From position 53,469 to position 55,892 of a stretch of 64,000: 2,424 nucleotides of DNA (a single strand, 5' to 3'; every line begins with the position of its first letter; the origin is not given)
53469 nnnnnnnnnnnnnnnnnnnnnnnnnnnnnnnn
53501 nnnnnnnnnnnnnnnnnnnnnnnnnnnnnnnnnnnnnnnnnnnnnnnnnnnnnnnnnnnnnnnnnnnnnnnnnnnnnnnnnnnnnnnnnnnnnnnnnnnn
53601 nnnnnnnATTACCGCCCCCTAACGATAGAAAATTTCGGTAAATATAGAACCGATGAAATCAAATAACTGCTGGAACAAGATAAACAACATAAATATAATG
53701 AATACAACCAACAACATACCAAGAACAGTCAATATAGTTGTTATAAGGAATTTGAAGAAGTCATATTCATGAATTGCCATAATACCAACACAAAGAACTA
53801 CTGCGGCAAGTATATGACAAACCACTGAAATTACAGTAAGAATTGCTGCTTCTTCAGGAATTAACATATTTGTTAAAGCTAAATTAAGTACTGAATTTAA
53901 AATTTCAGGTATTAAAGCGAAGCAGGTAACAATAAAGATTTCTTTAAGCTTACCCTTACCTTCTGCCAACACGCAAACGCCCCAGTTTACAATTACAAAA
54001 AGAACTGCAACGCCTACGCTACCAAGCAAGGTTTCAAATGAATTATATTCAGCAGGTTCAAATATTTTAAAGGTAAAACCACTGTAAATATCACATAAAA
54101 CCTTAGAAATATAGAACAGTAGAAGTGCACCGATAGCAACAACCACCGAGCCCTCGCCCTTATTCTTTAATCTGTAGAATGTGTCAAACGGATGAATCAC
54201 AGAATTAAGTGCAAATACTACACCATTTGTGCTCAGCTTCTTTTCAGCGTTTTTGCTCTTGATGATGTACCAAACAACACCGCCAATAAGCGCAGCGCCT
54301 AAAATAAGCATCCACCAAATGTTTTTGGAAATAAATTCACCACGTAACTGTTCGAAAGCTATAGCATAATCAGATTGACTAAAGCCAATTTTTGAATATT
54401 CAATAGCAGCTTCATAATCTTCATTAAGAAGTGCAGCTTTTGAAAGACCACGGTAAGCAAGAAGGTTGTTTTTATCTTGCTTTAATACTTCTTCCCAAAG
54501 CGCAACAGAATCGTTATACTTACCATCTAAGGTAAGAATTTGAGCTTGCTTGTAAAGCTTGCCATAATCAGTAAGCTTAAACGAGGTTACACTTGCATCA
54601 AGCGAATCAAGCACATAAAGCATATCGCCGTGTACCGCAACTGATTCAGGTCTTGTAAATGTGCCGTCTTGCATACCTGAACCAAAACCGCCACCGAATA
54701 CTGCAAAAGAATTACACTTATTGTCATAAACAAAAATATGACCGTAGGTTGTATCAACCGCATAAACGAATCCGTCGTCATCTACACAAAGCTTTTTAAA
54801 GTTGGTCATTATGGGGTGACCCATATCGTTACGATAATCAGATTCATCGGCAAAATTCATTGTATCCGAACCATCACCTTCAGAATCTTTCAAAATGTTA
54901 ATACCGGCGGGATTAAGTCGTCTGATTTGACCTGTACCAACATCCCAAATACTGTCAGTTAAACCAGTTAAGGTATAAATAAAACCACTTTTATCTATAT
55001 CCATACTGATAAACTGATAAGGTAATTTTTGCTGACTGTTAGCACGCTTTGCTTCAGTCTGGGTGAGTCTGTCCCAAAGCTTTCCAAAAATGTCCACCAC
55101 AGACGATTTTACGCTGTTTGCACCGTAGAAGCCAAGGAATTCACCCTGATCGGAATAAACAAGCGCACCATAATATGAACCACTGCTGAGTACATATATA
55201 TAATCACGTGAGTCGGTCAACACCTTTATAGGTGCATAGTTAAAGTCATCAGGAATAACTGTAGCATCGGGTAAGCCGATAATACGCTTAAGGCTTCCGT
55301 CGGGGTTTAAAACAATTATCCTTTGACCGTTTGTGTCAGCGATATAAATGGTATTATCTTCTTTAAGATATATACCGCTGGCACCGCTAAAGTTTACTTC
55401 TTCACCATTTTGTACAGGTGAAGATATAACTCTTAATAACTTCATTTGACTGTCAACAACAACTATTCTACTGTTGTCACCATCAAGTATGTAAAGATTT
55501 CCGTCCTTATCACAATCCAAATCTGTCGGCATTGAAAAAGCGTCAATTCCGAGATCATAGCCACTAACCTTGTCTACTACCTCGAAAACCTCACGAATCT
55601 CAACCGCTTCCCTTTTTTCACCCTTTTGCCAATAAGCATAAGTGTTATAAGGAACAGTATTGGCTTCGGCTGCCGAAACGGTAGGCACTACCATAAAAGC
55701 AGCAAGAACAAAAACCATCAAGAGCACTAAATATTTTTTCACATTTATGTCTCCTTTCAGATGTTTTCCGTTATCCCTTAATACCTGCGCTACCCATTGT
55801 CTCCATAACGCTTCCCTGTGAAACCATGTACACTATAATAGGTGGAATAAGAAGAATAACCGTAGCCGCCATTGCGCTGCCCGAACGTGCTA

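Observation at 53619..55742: NHL beta-propeller / TPR / Yip1 membrane-domain fusion encoded between two ABC permease pairs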

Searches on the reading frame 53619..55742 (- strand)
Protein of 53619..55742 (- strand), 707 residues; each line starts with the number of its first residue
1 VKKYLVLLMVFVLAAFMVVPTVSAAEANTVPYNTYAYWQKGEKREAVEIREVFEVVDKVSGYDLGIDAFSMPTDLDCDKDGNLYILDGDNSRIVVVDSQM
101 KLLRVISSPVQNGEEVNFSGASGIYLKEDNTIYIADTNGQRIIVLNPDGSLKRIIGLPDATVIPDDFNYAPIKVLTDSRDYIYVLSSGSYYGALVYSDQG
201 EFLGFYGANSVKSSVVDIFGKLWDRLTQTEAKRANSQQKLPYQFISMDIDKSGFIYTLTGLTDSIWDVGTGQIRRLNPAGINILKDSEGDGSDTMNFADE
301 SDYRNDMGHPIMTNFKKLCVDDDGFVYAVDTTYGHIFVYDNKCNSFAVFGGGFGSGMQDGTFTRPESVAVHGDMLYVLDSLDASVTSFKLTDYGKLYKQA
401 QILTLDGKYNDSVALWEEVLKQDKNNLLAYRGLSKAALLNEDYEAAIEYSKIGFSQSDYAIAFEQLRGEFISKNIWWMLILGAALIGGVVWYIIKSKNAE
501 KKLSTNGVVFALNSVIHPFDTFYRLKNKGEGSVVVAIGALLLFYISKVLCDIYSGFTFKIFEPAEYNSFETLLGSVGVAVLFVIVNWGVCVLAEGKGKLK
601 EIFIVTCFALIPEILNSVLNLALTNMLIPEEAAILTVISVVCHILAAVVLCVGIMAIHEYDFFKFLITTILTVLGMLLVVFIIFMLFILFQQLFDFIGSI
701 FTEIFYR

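Call 5: search_protein_families(library=pfam, proteins=[window:53619-55742:-], max_evalue=0.01)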
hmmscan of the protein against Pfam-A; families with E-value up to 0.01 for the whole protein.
window:53619-55742:- (707 aa): 4 families
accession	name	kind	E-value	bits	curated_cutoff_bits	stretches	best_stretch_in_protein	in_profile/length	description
PF04893.22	Yip1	-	2.4e-11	44.3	28.6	1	514-682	3-171/173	Yip1 domain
PF01436.27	NHL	-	3.1e-10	40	20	1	69-95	1-27/28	NHL repeat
PF08450.18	SGL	-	0.00019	21.5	26.3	0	123-159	188-224/246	SMP-30/Gluconolactonase/LRE-like region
PF13432.12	TPR_16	-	0.00045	21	32.7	1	406-449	10-53/65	Tetratricopeptide repeat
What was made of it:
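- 54573..55646 (-): Extracellular NHL beta-propeller (aa 33-390). A conserved, low-confidence helical insertion lies at aa 210-236. Pfam NHL (call 5).
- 54378..54572 (-): TPR-like helical hairpins (aa 391-455), continuing as one helix into TM1. TPR_16 below cut-off (call 5).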

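Call 6: search_protein_families(library=ncbifam, proteins=[window:53619-55742:-], max_evalue=0.01)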
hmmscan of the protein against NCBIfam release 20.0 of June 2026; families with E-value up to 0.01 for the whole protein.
window:53619-55742:- (707 aa): 4 families
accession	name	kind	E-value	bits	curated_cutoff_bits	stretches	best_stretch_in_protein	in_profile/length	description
NF035926.1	scyF_NHL_VPEP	equivalog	6.1e-14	51.9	350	1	68-213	150-290/376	scytonemin biosynthesis PEP-CTERM protein ScyF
NF047780.1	LIC12708_fam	subfamily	1.8e-05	23.8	150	0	128-184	65-135/391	LIC_12708 family protein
NF033206.1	ScyE_fam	subfamily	0.00066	19.3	80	0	123-162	144-182/333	ScyD/ScyE family protein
NF053768.1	CIS12_fam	equivalog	0.0069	15.1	860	0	311-389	42-114/715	CIS12 family contractile injection system protein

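Call 8: find_homologous_proteins(query=window:53619-55742:-)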
Query window:53619-55742:- (707 aa): 389 proteins with E <= 0.001 among 8000 candidates; the best 120 are listed.
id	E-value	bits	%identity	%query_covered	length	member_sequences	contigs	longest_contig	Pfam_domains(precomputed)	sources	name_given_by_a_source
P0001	0.0e+0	1581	100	100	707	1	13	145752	PF04893.23,PF01436.28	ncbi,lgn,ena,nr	ncbi:MAG: YIP1 family protein [Clostridia bacterium]|nr:YIP1 family protein [Clostridia bacterium]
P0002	0.0e+0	1479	91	100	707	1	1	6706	PF04893.23,PF01436.28,PF08450.19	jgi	-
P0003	0.0e+0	1478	90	100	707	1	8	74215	PF04893.23,PF01436.28,PF08450.19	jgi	-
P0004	0.0e+0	1475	90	100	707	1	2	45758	PF04893.23,PF01436.28,PF08450.19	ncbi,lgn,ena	-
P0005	0.0e+0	1474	90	100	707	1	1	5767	PF04893.23,PF01436.28,PF08450.19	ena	-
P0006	0.0e+0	1429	88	100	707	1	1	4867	PF04893.23,PF01436.28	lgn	-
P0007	0.0e+0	1429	88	100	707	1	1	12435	PF04893.23,PF01436.28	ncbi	-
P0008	0.0e+0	1420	87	100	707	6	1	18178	PF04893.23,PF01436.28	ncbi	-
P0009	0.0e+0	1324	82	100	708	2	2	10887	PF04893.23,PF01436.28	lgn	-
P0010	0.0e+0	1258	78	100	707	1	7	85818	PF04893.23,PF01436.28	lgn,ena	-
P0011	0.0e+0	1252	77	100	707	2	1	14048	PF04893.23,PF01436.28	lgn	-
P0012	0.0e+0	1249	77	98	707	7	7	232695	PF04893.23,PF01436.28,PF08450.19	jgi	-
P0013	0.0e+0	1239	75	100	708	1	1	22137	PF04893.23,PF13432.13,PF01436.28,PF08450.19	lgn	-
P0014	0.0e+0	1237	75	100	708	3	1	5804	PF04893.23,PF01436.28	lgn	-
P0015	0.0e+0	1225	75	100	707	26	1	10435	PF04893.23,PF01436.28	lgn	-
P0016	0.0e+0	1225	75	100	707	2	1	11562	PF04893.23,PF01436.28,PF08450.19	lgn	-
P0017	0.0e+0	1225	75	100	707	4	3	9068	PF04893.23,PF01436.28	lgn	-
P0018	0.0e+0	1225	75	100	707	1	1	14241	PF04893.23,PF01436.28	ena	-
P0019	0.0e+0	1220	74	100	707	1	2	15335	PF04893.23,PF01436.28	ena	-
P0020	0.0e+0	1219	75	100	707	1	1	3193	PF04893.23,PF01436.28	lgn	-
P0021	0.0e+0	1214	74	100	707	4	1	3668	PF04893.23,PF01436.28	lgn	-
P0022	0.0e+0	1213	74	100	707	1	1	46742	PF04893.23,PF01436.28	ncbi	-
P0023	0.0e+0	1213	74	100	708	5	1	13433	PF04893.23,PF13432.13,PF01436.28,PF08450.19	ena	-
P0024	0.0e+0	1213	74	100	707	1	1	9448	PF04893.23,PF01436.28,PF08450.19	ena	-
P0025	0.0e+0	1212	74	100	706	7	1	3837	PF04893.23,PF17170.11,PF01436.28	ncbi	-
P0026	0.0e+0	1202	74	100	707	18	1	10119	PF04893.23,PF01436.28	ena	-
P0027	0.0e+0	1195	73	100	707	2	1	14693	PF04893.23,PF01436.28,PF08450.19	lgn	-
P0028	0.0e+0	1184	73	100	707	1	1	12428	PF04893.23,PF01436.28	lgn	-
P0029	0.0e+0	1184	72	100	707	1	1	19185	PF04893.23,PF01436.28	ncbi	-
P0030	0.0e+0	1167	72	99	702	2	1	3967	PF04893.23,PF01436.28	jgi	jgi:sugar lactone lactonase YvrE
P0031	0.0e+0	1166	71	99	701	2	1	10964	PF04893.23,PF01436.28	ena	-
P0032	3.4e-296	1002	63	100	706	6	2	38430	PF04893.23,PF01436.28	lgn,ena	-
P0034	1.3e-272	924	58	98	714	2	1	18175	PF04893.23,PF01436.28,PF08450.19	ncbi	-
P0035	6.0e-243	826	53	100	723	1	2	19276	PF04893.23,PF01436.28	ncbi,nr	ncbi:MAG: YIP1 family protein [Clostridia bacterium]|nr:YIP1 family protein [Clostridia bacterium]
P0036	7.1e-240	816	52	100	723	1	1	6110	PF14559.13,PF04893.23,PF01436.28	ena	-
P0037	2.4e-218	745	52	89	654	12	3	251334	PF04893.23,PF01436.28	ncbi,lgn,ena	-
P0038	4.5e-209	714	47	100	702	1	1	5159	PF04893.23,PF01436.28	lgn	-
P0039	1.0e-208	713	48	100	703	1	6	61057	PF04893.23,PF01436.28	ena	-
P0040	4.5e-204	698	44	100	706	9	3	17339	PF04893.23,PF01436.28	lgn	-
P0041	2.8e-200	685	45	100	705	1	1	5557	PF04893.23,PF01436.28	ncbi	-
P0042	2.4e-189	649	44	99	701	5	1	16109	PF14559.13,PF04893.23,PF17170.11,PF01436.28,PF08450.19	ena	-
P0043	1.3e-186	640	44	100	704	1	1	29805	PF04893.23,PF01436.28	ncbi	-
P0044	1.1e-183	630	44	100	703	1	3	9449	PF04893.23,PF17170.11,PF01436.28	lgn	-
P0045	1.9e-182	626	41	100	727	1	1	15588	PF04893.23,PF01436.28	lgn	-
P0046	3.2e-182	625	40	99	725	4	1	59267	PF04893.23,PF01436.28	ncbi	-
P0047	2.8e-181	622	42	100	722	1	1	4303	PF04893.23,PF01436.28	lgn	-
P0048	1.6e-178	613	42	100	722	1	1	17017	PF04893.23,PF01436.28,PF06739.18,PF08450.19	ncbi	-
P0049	3.6e-177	609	40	97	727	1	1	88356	PF04893.23,PF01436.28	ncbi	-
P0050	2.2e-176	606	41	100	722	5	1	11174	PF04893.23,PF01436.28,PF06739.18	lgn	-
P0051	2.3e-176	606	40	100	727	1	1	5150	PF04893.23,PF01436.28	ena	-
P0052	9.6e-176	604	41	100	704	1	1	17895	PF04893.23,PF01436.28,PF08450.19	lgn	-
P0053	2.0e-173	596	40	100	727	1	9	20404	PF04893.23,PF01436.28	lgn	-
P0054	2.2e-173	596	39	99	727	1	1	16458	PF04893.23,PF01436.28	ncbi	-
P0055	1.0e-171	591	39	100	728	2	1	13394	PF04893.23,PF01436.28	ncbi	-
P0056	2.4e-171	589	39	100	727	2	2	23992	PF04893.23,PF01436.28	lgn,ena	-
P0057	7.8e-171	588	42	100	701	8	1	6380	PF04893.23,PF01436.28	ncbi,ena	-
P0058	4.3e-170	585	41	99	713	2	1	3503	PF04893.23,PF00515.35,PF01436.28,PF07719.24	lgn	-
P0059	5.0e-170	585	42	99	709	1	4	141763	PF04893.23,PF01436.28,PF08450.19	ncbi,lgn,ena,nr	ncbi:MAG: YIP1 family protein [Clostridia bacterium]|nr:YIP1 family protein [Clostridia bacterium]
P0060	5.8e-169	582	42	100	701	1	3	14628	PF04893.23,PF01436.28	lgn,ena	-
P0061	1.2e-168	580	42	100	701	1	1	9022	PF04893.23,PF01436.28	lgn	-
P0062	1.3e-168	580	42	100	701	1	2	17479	PF04893.23,PF01436.28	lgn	-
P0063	2.8e-168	579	41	100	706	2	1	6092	PF04893.23,PF01436.28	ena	-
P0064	3.6e-168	579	42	100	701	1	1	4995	PF04893.23,PF01436.28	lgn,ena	-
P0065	7.2e-168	578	42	100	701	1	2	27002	PF04893.23,PF01436.28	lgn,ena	-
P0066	7.4e-168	578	42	100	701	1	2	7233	PF04893.23,PF01436.28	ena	-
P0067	1.0e-167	577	42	100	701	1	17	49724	PF04893.23,PF01436.28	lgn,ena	-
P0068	1.4e-167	577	42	100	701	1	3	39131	PF04893.23,PF01436.28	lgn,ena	-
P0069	1.9e-167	577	42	100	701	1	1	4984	PF04893.23,PF01436.28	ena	-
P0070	2.0e-167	576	42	100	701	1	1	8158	PF04893.23,PF01436.28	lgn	-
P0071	2.3e-167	576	42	100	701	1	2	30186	PF04893.23,PF01436.28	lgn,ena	-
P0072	8.2e-167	574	42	100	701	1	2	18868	PF04893.23,PF01436.28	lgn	-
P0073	1.3e-166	574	41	100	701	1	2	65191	PF04893.23,PF01436.28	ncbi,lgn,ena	-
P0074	1.6e-165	570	42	100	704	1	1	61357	PF04893.23,PF13432.13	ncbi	-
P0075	2.6e-163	563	42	96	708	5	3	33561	PF04893.23,PF01436.28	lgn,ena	-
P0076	1.7e-162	560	39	97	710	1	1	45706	PF04893.23,PF01436.28,PF08450.19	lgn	-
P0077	5.1e-162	559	40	100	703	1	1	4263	PF04893.23,PF01436.28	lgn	-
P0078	6.5e-162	558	39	98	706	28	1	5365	PF04893.23,PF01436.28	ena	-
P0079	1.0e-161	558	40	99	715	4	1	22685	PF04893.23,PF01436.28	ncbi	-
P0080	3.3e-161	556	41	99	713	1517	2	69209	PF04893.23,PF01436.28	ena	-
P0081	5.6e-161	555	40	100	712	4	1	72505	PF04893.23,PF01436.28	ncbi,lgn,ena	-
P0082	7.6e-161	555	40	99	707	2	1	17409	PF04893.23,PF01436.28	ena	-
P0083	2.1e-160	553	40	99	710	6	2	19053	PF04893.23,PF01436.28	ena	-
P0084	2.8e-160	553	39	100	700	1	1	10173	PF04893.23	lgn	-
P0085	7.8e-160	551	40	99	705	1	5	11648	PF04893.23,PF01436.28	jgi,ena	-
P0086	7.8e-160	551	40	100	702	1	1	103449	PF14559.13,PF04893.23,PF01436.28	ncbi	-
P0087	4.1e-159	549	39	98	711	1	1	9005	PF04893.23,PF01436.28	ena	-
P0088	5.7e-159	549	39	99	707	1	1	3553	PF04893.23,PF01436.28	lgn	-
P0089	7.9e-159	548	41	100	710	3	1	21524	PF04893.23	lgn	-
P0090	1.7e-158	547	39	100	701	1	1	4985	PF04893.23,PF01436.28,PF08450.19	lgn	-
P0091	4.1e-158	546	39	98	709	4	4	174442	PF04893.23,PF01436.28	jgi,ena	-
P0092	7.9e-158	545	38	96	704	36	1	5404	PF04893.23,PF01436.28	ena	-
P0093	1.2e-157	544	41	99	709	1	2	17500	PF04893.23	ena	-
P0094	1.2e-157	544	41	99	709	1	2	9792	PF04893.23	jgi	-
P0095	1.6e-157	544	39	100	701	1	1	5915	PF04893.23,PF01436.28,PF08450.19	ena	-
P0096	2.2e-157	543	41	99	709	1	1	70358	PF04893.23,PF01436.28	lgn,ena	-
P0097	4.0e-157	542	39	100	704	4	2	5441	PF04893.23,PF01436.28,PF07719.24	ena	-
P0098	4.2e-157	542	41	99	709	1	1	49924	PF04893.23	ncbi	-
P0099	4.6e-157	542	41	95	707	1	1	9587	PF04893.23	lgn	-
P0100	5.6e-157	542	38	100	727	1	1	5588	PF04893.23,PF01436.28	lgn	-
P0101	6.2e-157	542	38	100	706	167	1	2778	PF04893.23,PF01436.28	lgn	-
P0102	1.2e-156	541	39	100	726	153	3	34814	PF04893.23,PF01436.28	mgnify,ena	mgnify:FL=1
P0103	2.0e-156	540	40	100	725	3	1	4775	PF04893.23,PF01436.28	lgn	-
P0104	2.3e-156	540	39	99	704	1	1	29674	PF04893.23,PF01436.28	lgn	-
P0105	2.5e-156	540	41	99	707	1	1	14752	PF04893.23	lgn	-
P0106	5.7e-156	539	39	100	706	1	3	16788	PF04893.23,PF01436.28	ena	-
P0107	3.9e-155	536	41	99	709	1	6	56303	PF04893.23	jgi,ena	-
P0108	4.3e-155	536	42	96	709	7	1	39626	PF04893.23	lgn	-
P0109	4.6e-155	536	41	99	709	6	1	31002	PF04893.23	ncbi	-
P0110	6.6e-155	535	40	99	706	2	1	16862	PF04893.23,PF01436.28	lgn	-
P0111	1.4e-154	534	42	96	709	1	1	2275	PF04893.23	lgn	-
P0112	1.9e-154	534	39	100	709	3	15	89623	PF04893.23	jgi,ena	-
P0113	5.0e-154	532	40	99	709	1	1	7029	PF04893.23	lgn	-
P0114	5.7e-154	532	38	100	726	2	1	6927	PF04893.23,PF01436.28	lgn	-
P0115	7.4e-154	532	39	99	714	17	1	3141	PF04893.23,PF01436.28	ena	-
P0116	7.4e-154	532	40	98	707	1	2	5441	PF04893.23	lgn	-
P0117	7.7e-154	532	38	100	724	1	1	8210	PF04893.23,PF01436.28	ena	-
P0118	8.2e-154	532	39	98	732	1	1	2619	PF04893.23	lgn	-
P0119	9.8e-154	531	40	100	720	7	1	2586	PF04893.23,PF01436.28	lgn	-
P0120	1.0e-153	531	40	98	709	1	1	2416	PF04893.23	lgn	-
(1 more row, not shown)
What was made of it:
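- On Yip1 domain family (Pfam PF04893): All ~700-aa homologues carry the same precomputed hit (call 8).
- One JGI annotation reads 'sugar lactone lactonase YvrE' (call 8).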

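Call 11: find_related_loci(query=A1, collection=genome_contigs, flank=10000)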
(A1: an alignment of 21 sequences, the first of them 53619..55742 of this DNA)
Query A1 (707 aa) in genome_contigs; peptide patterns used: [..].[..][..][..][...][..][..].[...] (x = any residue, [..] = any of these).
84 stretches matched a pattern; 69 encode a relative of the query (tblastn E <= 1e-3); 69 distinct loci.
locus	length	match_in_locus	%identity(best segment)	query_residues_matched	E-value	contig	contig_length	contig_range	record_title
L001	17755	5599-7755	53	1-707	0e+0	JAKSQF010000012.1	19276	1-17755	MAG: Clostridia bacterium isolate Horse_feces222 MAG222_12, whole genome shotgun sequence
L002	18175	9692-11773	58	17-707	0e+0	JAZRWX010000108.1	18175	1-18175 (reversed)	MAG: Acutalibacteraceae bacterium isolate T1900044951_TA20190004.MAGScoT_cleanbin_000041 SGB_3668_k141_484144, whole gen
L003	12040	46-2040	42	51-707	7e-173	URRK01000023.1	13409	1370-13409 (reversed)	uncultured Ruminococcaceae bacterium isolate UMGS1279 genome assembly, contig: NODE_2289_length_13409_cov_3.203010, whol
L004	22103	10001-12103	41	1-707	6e-170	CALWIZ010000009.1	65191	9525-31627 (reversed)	MAG: uncultured Clostridia bacterium isolate BRZ_DH__bin49 genome assembly, contig: BRZ_DH__NODE_489_length_65191_cov_8.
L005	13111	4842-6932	39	6-707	3e-169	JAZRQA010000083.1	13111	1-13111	MAG: Acutalibacteraceae bacterium isolate T1900045369_YK20190059.MAGScoT_cleanbin_000004 SGB_6852_k141_1762963, whole ge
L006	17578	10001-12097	41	5-707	9e-169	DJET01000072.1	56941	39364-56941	MAG TPA_asm: Ruminococcaceae bacterium UBA5891 UBA5891_contig_717, whole genome shotgun sequence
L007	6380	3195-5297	42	1-707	4e-169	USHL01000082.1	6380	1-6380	uncultured Ruminococcaceae bacterium isolate UMGS1722 genome assembly, contig: NODE_8830_length_6380_cov_3.423399, whole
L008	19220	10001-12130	40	1-707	2e-167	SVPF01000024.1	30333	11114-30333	MAG: Oscillospiraceae bacterium isolate SIG584 NODE_31084_length_30333_cov_3.363868, whole genome shotgun sequence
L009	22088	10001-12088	41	21-707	8e-177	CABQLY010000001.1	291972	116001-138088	MAG TPA_asm: uncultured Ruminococcaceae bacterium isolate MGYG-HGUT-00704 genome assembly, contig: GUT_GENOME024564_1, w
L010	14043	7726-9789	39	14-707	7e-162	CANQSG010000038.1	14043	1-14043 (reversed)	MAG: uncultured Clostridia bacterium isolate Lapin-032__bin64 genome assembly, contig: Lapin-032__NODE_6197_length_14043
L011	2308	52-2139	39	5-707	1e-171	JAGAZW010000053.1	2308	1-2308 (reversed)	MAG: Clostridia bacterium isolate RGIG8925 Water_deer_Rectum-1__c75330, whole genome shotgun sequence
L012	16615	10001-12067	41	5-704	5e-159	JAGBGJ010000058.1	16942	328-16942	MAG: Clostridia bacterium isolate RGIG9094 Water_deer_Rectum.Co__c942746, whole genome shotgun sequence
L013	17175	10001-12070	40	6-704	4e-158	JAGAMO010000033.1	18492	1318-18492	MAG: Clostridia bacterium isolate RGIG8579 Water_deer_Cecum-3__c576537, whole genome shotgun sequence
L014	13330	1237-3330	39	5-707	7e-158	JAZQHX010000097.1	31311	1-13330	MAG: Acutalibacteraceae bacterium isolate T1900044625_TS20190091.MAGScoT_cleanbin_000081 SGB_942_k141_102925, whole geno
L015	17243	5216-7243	40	25-707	2e-157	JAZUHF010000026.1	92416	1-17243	MAG: Acutalibacteraceae bacterium isolate T1900045278_TH20190048.MAGScoT_cleanbin_000001 SGB_5929_k141_315584, whole gen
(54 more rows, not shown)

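Call 23: search_dna_similar(query=window:53619-55742:-, collection=plasmids, mode=protein, max_evalue=0.001, max_rows=20)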
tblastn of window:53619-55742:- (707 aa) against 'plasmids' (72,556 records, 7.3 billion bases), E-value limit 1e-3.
Records with a match: 3; places in all: 4; records where one place covers at least 80% of the query: 2.
Best place of each record, by identity: <60% 3.
By first word of the organism name: Butyrivibrio 1; Paenibacillus 1; Bacillus 1.
By predicted mobility (MOB-suite, as given by PLSDB): non-mobilizable 3.
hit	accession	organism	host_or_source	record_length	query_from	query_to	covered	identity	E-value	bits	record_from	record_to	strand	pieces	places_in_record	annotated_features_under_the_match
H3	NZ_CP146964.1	Butyrivibrio fibrisolvens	Bovinae,Bovine rumen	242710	24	707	92%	31.1%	2e-44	247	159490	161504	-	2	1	NHL repeat-containing protein | YIP1 family protein | DUF5696 domain-containing protein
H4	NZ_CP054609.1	Paenibacillus cellulosilyticus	cell culture,soil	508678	69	707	90%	25.9%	2e-52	204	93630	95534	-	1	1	YIP1 family protein | DUF5696 domain-containing protein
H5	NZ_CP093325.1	Bacillus sp. N5-665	whole organism,peat soil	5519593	48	199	21%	31.4%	9e-7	61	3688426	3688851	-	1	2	none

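Call 24: get_annotated_region(hit=H3, flank=12000)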
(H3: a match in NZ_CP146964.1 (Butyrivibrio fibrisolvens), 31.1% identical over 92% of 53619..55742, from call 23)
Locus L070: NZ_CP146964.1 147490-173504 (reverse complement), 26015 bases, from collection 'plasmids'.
description: Butyrivibrio fibrisolvens strain D1 plasmid pNP243, complete sequence
organism: Butyrivibrio fibrisolvens (NCBI taxid 831)
taxonomy: Bacteria; Bacillota; Clostridia; Lachnospirales; Lachnospiraceae; Butyrivibrio; Butyrivibrio fibrisolvens
host: -; source: Bovinae,Bovine rumen; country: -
typing (MOB-suite, as given by PLSDB): non-mobilizable
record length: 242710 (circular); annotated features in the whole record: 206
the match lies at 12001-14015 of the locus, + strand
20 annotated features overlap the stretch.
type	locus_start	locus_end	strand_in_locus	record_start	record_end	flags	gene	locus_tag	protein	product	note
CDS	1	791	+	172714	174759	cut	-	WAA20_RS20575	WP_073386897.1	UvrD-helicase domain-containing protein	-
CDS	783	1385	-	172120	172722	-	-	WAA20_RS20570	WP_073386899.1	hypothetical protein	-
CDS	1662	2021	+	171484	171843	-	-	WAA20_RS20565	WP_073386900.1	hypothetical protein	-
CDS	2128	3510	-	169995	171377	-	-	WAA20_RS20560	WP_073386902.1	response regulator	GO:0000160 - phosphorelay signal transduction system [Evidence IEA]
CDS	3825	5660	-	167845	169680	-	-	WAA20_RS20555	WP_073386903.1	histidine kinase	GO:0000160 - phosphorelay signal transduction system [Evidence IEA]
CDS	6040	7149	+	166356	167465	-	-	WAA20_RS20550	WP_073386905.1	glycoside hydrolase family 43 protein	-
CDS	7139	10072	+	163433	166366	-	-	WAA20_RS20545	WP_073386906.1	extracellular solute-binding protein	-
CDS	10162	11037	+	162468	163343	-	-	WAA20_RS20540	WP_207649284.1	sugar ABC transporter permease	-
CDS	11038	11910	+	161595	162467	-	-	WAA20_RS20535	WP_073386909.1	carbohydrate ABC transporter permease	GO:0008643 - carbohydrate transport [Evidence IEA]; GO:0055085 - transmembrane transport [Evidence IEA]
CDS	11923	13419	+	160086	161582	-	-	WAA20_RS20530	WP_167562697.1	NHL repeat-containing protein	-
CDS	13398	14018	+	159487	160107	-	-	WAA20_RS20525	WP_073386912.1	YIP1 family protein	-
CDS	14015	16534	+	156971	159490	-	-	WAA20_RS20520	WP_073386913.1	DUF5696 domain-containing protein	-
CDS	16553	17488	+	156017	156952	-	-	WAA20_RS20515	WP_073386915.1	sugar ABC transporter permease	-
CDS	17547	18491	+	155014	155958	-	-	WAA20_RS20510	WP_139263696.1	carbohydrate ABC transporter permease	GO:0008643 - carbohydrate transport [Evidence IEA]; GO:0055085 - transmembrane transport [Evidence IEA]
CDS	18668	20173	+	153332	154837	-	-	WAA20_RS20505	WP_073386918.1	extracellular solute-binding protein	-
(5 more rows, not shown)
